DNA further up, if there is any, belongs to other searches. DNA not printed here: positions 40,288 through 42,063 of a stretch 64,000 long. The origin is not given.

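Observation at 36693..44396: Quartet of hydantoinase/dihydropyrimidinase-like enzymes that all carry E-x-H instead of the canonical H-x-H metal ligands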

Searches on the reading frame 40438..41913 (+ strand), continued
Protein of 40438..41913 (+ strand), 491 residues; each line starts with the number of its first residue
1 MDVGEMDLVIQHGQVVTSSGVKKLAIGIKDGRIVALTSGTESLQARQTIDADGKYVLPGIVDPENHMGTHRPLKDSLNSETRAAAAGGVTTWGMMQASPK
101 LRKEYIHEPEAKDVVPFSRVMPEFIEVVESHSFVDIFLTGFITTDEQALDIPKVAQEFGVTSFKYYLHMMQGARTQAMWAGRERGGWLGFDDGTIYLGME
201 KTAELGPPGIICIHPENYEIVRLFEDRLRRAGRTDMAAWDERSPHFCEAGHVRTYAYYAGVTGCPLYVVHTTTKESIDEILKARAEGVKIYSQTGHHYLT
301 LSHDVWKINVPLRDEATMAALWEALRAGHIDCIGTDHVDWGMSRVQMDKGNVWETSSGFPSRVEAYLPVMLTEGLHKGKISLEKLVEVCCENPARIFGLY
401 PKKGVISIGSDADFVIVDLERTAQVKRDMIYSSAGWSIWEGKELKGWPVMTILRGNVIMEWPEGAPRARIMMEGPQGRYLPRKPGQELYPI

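Call 40: search_solved_structures(query=A2, max_evalue=1e-20, show_alignments=4)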
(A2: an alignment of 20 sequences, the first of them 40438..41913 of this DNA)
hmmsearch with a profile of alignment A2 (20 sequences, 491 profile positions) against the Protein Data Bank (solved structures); distinct sequences matched with E-value up to 1e-20: 76 (the best 60 are shown).
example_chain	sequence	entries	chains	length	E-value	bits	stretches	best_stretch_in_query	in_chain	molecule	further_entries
1gkr_A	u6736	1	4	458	3.4e-88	299.8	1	186-482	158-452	NON-ATP DEPENDENT L-SELECTIVE HYDANTOINASE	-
1nfg_A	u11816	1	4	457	3.8e-77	263.4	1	5-481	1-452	D-hydantoinase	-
1k1d_A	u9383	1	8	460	1e-73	252.1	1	8-482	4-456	D-hydantoinase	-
4tqt_A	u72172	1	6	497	4.6e-67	230.1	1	181-483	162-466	D-hydantoinase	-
3hm7_A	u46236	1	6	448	2.3e-66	227.8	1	190-466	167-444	Allantoinase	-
3dc8_A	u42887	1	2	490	3.1e-66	227.4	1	6-460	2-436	Dihydropyrimidinase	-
3e74_A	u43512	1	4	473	3.2e-66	227.3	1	189-464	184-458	Allantoinase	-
8hfd_A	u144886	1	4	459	4.3e-66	226.9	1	189-482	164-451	Allantoinase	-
1gkp_A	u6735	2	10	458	4.7e-65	223.5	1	7-459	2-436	HYDANTOINASE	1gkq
1yny_A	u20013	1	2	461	5.4e-64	220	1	8-483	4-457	D-Hydantoinase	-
4kqn_A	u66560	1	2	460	6e-64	219.9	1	9-484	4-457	D-hydantoinase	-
4kir_A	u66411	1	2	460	6.6e-64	219.7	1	9-483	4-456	D-hydantoinase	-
3sfw_A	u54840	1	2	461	5.9e-62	213.3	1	8-482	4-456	Dihydropyrimidinase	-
5ykd_A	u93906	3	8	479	1.4e-60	208.8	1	6-488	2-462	D-hydantoinase/dihydropyrimidinase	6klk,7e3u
5e5c_A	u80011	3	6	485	1.5e-60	208.7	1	6-488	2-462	D-hydantoinase/dihydropyrimidinase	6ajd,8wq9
4h00_A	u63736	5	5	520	1.8e-53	185.3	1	3-483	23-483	dihydropyrimidinase | Chromosome 8 SCAF14545, whole genome shotgun sequence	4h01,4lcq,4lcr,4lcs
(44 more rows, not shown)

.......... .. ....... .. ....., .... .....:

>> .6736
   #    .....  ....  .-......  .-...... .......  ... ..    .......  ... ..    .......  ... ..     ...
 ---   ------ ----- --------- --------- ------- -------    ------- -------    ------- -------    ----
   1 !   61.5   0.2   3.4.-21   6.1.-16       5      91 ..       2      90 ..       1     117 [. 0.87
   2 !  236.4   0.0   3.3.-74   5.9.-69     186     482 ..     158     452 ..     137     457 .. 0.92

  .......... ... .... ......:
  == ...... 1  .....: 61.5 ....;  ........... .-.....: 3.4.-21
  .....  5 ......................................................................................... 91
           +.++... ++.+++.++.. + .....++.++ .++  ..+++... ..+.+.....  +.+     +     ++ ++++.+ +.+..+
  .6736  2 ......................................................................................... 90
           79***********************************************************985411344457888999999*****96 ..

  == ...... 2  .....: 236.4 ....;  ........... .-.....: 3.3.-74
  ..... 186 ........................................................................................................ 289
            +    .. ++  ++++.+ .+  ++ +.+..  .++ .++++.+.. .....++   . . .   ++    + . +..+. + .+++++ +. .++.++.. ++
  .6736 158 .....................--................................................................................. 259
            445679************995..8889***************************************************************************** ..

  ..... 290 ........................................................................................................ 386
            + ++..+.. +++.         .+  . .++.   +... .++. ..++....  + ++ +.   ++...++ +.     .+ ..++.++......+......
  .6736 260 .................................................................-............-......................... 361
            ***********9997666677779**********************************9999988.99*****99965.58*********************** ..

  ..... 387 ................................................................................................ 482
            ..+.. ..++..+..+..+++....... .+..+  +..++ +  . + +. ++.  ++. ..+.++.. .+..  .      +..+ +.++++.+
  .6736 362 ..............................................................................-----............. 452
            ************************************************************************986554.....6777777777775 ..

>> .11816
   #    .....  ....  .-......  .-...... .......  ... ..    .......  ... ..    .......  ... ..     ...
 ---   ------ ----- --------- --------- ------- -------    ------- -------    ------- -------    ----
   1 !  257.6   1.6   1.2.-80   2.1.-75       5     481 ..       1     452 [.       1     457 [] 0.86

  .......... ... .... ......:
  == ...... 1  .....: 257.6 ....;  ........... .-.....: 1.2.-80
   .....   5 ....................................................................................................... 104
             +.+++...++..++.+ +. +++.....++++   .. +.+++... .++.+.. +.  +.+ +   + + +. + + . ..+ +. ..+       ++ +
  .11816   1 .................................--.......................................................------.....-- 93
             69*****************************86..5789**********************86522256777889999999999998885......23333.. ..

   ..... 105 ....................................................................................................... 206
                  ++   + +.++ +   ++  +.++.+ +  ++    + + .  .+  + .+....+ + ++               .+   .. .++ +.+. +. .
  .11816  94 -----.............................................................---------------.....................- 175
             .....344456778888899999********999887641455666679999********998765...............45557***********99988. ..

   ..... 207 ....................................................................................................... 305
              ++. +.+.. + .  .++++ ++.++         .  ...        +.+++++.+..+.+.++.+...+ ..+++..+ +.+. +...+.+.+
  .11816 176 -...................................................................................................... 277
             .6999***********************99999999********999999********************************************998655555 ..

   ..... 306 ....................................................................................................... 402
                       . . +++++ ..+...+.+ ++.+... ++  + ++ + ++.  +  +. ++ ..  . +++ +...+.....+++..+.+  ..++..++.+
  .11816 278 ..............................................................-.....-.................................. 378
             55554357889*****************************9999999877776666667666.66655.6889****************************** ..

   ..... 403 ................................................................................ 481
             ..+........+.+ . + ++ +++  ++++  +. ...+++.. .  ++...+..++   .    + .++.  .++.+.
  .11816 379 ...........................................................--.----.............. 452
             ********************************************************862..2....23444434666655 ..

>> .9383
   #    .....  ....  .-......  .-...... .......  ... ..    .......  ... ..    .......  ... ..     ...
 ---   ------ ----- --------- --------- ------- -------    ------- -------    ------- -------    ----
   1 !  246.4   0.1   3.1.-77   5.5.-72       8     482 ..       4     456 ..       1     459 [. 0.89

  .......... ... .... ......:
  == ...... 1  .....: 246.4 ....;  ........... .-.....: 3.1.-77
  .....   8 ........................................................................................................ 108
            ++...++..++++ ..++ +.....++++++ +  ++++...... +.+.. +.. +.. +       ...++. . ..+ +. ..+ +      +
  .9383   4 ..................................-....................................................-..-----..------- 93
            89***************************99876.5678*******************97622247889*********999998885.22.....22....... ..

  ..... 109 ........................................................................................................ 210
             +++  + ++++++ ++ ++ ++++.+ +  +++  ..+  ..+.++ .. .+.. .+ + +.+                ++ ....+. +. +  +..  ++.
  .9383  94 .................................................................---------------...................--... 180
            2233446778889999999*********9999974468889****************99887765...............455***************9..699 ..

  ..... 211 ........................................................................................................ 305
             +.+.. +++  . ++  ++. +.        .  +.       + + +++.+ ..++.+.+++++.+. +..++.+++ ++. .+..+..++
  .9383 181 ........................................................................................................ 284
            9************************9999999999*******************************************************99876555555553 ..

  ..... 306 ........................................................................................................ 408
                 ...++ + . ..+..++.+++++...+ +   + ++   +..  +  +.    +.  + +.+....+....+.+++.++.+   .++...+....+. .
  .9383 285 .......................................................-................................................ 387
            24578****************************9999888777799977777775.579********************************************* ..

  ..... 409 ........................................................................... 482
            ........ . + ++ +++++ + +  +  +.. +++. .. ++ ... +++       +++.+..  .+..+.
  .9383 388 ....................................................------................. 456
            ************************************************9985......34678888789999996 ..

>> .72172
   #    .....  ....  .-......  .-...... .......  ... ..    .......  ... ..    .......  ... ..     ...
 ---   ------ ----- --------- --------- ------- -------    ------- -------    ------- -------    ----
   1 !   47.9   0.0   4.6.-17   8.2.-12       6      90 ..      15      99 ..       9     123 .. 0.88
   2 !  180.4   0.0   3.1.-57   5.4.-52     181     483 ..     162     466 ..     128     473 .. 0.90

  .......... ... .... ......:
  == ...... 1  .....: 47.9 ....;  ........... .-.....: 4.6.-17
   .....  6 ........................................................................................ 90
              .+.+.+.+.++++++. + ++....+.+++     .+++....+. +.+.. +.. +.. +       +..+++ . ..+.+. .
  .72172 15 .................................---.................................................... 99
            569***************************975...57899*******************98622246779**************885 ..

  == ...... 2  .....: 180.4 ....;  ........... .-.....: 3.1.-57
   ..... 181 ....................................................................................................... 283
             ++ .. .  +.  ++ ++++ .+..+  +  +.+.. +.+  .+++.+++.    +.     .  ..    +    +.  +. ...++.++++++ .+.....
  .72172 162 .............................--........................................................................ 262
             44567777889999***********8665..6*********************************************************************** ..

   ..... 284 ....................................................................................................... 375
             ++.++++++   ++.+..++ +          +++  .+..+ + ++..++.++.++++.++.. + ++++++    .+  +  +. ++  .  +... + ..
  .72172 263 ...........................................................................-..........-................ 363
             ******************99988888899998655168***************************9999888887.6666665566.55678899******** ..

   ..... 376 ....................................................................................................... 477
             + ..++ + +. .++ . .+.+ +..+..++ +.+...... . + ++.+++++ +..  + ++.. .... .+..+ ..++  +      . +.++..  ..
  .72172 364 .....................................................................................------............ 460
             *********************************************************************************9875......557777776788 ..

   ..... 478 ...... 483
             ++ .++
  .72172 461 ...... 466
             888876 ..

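Call 41: find_homologous_proteins(query=L015:9992-11491:+, max_evalue=1e-30)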
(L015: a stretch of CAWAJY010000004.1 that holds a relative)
Query L015:9992-11491:+ (500 aa): 890 proteins with E <= 1e-30 among 8000 candidates; the best 120 are listed.
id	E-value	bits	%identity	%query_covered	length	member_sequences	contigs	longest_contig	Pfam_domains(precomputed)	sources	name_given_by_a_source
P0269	0.0e+0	1165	100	100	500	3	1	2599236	PF07969.18,PF01979.27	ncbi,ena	-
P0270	2.8e-292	988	85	99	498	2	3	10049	PF07969.18,PF01979.27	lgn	-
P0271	2.5e-273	926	78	99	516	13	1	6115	PF07969.18,PF01979.27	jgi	-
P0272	5.3e-271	918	79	98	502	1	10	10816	PF07969.18,PF01979.27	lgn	-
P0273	1.1e-270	917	77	99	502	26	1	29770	PF07969.18,PF01979.27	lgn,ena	-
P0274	1.1e-268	910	78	99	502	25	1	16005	PF07969.18,PF01979.27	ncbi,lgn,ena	-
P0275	3.2e-267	905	76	99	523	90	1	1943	PF07969.18,PF01979.27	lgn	-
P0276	7.6e-267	904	78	98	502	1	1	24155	PF07969.18,PF01979.27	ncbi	-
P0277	1.0e-266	904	77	99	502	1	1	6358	PF07969.18,PF01979.27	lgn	-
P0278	3.3e-265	899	74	99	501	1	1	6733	PF07969.18,PF01979.27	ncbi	-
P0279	9.7e-265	897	76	99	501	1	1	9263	PF07969.18,PF01979.27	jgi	jgi:dihydropyrimidinase/dihydroorotase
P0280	9.0e-263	891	74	100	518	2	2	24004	PF07969.18,PF01979.27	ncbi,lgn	ncbi:MAG: amidohydrolase family protein [Solirubrobacterales bacterium]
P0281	1.5e-262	890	75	99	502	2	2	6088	PF07969.18,PF01979.27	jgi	-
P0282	2.0e-262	890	75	99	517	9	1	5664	PF07969.18,PF01979.27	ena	-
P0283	1.5e-261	887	74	97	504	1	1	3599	PF07969.18,PF01979.27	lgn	-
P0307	9.5e-252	854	75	97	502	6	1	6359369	PF07969.18,PF01979.27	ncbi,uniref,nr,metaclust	ncbi:dihydroorotase [Conexibacter woesei]|uniref:Amidohydrolase n=1 Tax=Conexibacter woesei (strain 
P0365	1.4e-171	590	54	97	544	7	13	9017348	PF07969.18,PF01979.27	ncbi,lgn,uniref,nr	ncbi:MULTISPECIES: dihydroorotase [Streptomyces]|uniref:dihydroorotase n=1 Tax=Streptomyces TaxID=18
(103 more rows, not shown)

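Call 43: find_encoding_contigs(protein=P0365, flank=10000, max_places=3)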
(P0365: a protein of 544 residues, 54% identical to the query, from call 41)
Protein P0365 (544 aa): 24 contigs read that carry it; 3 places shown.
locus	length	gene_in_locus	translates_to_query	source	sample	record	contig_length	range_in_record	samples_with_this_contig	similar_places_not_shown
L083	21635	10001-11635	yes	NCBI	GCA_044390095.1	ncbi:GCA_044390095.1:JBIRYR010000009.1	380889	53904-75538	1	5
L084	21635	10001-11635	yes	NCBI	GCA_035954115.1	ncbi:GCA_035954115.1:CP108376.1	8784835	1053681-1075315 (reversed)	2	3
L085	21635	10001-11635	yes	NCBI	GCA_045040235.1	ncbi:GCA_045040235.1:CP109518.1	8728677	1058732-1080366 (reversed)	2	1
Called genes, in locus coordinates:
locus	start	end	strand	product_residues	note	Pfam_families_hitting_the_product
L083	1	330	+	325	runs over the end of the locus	PF01073:3Beta_HSD, PF01370:Epimerase, PF02719:Polysacc_synt_2, PF04321:RmlD_sub_bind, PF07993:NAD_binding_4, PF13460:NAD_binding_10, PF16363:GDP_Man_Dehyd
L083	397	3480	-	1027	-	PF00501:AMP-binding, PF13193:AMP-binding_C (faint), PF00550:PP-binding, PF00668:Condensation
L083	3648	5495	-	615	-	PF13522:GATase_6, PF13537:GATase_7, PF00733:Asn_synthase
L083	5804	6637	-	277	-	PF04072:LCM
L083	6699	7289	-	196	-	PF01227:GTP_cyclohydroI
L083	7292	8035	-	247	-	PF04055:Radical_SAM (weak)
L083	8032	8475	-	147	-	PF01242:PTPS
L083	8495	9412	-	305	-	PF08443:RimK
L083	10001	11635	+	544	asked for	PF07969:Amidohydro_3, PF01979:Amidohydro_1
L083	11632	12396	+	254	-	PF00857:Isochorismatase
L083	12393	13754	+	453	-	PF01979:Amidohydro_1, PF07969:Amidohydro_3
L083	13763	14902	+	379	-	PF01757:Acyl_transf_3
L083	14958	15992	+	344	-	PF00195:Chal_sti_synt_N (weak), PF08545:ACP_syn_III, PF08541:ACP_syn_III_C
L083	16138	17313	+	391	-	PF02771:Acyl-CoA_dh_N, PF02770:Acyl-CoA_dh_M, PF00441:Acyl-CoA_dh_1, PF08028:Acyl-CoA_dh_2 (weak)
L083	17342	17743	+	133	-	PF22636:FlK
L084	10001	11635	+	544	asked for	PF07969:Amidohydro_3, PF01979:Amidohydro_1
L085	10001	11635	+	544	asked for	PF07969:Amidohydro_3, PF01979:Amidohydro_1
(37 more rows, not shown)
